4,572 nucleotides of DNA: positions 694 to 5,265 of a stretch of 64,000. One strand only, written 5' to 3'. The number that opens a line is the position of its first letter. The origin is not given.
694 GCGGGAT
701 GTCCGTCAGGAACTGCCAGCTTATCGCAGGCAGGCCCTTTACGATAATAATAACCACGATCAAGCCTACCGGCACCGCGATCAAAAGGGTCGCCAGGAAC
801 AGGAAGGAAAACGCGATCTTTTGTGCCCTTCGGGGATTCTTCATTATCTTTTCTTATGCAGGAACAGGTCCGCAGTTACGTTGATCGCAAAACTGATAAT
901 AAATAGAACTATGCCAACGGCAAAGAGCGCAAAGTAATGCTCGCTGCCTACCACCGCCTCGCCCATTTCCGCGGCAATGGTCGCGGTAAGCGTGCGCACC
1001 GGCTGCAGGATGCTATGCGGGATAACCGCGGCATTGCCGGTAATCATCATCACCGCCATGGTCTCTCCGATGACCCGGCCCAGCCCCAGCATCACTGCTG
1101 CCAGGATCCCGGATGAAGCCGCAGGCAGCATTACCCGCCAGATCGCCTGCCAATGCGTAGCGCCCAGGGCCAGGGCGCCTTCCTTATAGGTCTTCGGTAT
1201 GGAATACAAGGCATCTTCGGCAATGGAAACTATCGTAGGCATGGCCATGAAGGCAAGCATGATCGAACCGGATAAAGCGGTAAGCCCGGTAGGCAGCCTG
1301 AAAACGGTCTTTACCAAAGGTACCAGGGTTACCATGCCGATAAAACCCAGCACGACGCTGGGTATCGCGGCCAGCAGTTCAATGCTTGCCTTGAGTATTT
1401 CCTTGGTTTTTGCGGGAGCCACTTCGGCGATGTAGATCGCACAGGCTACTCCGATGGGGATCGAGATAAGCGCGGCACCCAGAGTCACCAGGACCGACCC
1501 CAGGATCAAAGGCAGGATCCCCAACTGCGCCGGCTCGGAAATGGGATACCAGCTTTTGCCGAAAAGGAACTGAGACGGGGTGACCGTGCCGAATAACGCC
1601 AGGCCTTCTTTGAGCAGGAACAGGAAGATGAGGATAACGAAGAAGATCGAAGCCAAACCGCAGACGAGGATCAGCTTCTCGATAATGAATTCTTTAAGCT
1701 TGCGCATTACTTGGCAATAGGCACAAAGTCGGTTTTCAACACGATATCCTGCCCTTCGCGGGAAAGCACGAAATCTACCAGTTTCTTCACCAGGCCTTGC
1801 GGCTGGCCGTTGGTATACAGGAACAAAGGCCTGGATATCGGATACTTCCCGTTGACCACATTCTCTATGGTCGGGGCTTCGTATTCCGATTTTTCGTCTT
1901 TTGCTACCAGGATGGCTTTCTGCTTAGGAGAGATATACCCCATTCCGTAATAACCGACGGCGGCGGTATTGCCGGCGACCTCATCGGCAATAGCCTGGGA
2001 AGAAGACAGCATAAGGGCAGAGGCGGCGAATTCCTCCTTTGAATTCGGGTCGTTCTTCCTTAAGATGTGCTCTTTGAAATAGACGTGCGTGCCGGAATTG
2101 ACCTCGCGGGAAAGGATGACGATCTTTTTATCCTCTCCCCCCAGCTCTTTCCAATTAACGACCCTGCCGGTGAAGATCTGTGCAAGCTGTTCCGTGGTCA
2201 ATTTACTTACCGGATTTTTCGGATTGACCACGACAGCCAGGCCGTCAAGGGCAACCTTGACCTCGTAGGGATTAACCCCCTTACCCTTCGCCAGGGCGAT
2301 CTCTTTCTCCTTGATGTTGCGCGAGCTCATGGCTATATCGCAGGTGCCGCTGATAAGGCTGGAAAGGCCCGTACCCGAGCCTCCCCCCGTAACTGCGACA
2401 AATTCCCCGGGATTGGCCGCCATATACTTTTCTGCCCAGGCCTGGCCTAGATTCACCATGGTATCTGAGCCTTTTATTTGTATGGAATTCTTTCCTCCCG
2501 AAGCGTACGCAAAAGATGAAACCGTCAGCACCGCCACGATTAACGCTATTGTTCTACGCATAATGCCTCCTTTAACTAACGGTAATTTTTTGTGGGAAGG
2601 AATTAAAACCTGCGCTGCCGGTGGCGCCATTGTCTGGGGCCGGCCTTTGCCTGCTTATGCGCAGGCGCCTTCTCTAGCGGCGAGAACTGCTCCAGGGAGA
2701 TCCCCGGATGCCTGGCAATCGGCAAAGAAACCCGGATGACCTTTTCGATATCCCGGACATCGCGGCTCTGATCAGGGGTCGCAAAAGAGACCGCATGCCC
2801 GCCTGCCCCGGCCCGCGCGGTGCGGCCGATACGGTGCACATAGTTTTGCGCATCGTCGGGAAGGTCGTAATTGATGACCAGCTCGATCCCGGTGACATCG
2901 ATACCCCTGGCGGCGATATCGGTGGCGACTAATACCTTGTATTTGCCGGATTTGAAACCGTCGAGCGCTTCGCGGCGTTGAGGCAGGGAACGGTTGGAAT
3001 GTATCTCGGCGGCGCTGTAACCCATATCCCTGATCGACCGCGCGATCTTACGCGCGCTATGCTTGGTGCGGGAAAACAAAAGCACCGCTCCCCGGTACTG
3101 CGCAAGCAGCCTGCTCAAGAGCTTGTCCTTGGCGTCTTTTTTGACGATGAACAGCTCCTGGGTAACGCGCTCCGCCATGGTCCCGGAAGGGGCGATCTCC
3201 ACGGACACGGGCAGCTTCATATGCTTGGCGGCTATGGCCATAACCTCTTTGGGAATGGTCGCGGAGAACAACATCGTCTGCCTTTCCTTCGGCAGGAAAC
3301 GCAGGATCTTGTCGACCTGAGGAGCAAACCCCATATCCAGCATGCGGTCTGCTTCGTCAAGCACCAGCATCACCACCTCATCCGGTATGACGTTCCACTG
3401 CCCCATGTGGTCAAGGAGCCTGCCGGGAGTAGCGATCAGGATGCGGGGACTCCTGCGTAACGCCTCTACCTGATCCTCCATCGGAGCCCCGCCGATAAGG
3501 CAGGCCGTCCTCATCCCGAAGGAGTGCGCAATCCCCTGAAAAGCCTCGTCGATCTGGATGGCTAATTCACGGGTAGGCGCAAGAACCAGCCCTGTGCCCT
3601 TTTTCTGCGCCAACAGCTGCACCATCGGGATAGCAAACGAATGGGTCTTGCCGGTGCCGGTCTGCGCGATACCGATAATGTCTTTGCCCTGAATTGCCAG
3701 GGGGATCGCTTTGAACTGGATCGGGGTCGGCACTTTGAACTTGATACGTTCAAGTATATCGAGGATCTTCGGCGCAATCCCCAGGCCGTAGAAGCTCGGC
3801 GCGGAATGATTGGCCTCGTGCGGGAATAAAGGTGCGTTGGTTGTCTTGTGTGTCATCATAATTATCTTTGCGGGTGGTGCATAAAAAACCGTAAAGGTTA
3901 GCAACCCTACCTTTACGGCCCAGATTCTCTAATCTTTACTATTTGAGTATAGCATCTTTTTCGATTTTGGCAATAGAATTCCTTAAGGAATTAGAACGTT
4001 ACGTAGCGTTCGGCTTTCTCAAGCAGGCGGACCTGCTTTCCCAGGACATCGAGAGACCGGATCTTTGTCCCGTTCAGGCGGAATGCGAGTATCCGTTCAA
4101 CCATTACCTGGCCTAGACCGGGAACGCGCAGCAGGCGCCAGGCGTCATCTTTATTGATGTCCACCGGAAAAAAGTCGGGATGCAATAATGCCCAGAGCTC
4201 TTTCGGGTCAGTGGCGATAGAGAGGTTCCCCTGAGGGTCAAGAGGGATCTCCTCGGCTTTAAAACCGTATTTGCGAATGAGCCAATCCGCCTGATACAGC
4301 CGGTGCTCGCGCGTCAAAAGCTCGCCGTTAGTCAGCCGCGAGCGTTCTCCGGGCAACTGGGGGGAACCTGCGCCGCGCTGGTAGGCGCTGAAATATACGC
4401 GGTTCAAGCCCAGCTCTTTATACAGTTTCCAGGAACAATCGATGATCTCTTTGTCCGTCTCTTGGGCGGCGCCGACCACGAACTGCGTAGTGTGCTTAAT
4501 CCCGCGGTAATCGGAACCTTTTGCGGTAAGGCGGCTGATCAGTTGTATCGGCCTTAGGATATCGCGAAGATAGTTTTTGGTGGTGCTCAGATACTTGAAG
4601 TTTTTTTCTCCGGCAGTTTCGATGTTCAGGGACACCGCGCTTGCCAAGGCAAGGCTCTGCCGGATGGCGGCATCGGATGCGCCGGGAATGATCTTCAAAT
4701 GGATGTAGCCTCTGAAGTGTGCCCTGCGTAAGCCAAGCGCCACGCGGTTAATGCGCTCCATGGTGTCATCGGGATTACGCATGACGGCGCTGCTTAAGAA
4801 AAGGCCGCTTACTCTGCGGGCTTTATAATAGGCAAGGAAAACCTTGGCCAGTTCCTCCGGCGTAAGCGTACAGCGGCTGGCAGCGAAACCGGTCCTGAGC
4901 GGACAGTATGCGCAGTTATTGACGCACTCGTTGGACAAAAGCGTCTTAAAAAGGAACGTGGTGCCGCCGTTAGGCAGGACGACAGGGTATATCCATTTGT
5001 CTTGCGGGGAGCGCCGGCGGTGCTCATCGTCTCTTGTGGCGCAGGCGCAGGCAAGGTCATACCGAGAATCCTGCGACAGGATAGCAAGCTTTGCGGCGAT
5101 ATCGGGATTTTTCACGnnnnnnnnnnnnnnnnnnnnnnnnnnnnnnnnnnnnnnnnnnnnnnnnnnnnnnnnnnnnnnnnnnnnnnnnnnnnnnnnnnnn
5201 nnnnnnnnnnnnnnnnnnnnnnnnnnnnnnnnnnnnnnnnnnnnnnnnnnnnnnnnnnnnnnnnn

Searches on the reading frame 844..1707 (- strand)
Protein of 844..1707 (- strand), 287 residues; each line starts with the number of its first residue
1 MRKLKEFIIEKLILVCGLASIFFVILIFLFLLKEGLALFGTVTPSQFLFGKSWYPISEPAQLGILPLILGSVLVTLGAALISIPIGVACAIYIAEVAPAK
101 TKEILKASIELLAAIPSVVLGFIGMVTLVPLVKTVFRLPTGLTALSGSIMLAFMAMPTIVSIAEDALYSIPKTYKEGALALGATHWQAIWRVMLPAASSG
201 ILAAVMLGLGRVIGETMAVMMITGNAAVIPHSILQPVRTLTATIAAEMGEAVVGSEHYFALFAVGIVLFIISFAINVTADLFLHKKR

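Call 57: search_protein_families(library=pfam, proteins=[window:844-1707:-], max_evalue=0.000001)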
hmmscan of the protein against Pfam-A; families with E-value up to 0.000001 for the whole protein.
window:844-1707:- (287 aa): 1 family
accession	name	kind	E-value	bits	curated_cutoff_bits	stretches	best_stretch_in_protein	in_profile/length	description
PF00528.27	BPD_transp_1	-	2.7e-20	73.3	26.4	1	86-282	1-178/184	Binding-protein-dependent transport system inner membrane component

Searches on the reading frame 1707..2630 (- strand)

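Call 57: search_protein_families(library=pfam, proteins=[window:1707-2630:-], max_evalue=0.000001)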
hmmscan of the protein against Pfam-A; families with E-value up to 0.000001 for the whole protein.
window:1707-2630:- (307 aa): 4 families
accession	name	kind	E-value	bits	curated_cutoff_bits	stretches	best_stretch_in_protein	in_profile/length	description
PF12849.12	PBP_like_2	-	4.8e-47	161.4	27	1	45-292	5-267/267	PBP superfamily domain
PF12727.12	PBP_like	-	2.6e-14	53.3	27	1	66-231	1-152/193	PBP superfamily domain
PF01547.30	SBP_bac_1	-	7.2e-11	43.1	26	1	63-294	11-306/307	Bacterial extracellular solute-binding protein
PF13531.11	SBP_bac_11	-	6.4e-10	39.6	25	1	63-299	14-223/227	Bacterial extracellular solute-binding protein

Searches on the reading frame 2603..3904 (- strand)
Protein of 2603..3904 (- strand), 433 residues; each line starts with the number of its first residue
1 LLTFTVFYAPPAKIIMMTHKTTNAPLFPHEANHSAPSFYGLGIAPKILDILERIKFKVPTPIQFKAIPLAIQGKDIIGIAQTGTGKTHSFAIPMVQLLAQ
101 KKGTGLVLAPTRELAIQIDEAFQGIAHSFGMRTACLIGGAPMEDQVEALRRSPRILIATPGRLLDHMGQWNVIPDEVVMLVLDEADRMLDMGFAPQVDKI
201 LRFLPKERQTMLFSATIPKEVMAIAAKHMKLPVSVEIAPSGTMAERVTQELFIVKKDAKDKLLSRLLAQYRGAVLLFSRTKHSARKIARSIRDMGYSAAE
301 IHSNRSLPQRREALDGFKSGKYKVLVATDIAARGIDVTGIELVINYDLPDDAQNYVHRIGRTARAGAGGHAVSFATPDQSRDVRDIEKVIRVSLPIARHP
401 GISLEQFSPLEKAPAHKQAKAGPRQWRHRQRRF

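Call 57: search_protein_families(library=pfam, proteins=[window:2603-3904:-], max_evalue=0.000001)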
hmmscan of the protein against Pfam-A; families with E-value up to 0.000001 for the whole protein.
window:2603-3904:- (433 aa): 3 families
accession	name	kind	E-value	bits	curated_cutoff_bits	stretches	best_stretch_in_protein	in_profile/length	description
PF00270.35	DEAD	-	4.7e-49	166.8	26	1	60-222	1-165/167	DEAD/DEAH box helicase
PF00271.37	Helicase_C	-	1.9e-30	105.8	23.5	1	259-366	2-110/110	Helicase conserved C-terminal domain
PF04851.21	ResIII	-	2.4e-07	31.2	22.5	1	75-218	25-163/164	Type III restriction enzyme, res subunit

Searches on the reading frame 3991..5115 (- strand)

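Call 57: search_protein_families(library=pfam, proteins=[window:3991-5115:-], max_evalue=0.000001)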
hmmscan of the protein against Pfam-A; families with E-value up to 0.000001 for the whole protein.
window:3991-5115:- (374 aa): 0 families

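Call 60: search_protein_families(library=pfam, proteins=[window:3991-5115:-], max_evalue=0.001)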
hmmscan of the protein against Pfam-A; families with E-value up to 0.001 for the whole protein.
window:3991-5115:- (374 aa): 2 families
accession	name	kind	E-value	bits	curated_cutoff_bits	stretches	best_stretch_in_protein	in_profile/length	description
PF12836.13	HHH_3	-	5.9e-05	23.5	27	1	318-367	6-55/65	Helix-hairpin-helix motif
PF04055.27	Radical_SAM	-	0.00018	22.1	29.5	1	60-225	3-160/166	Radical SAM superfamily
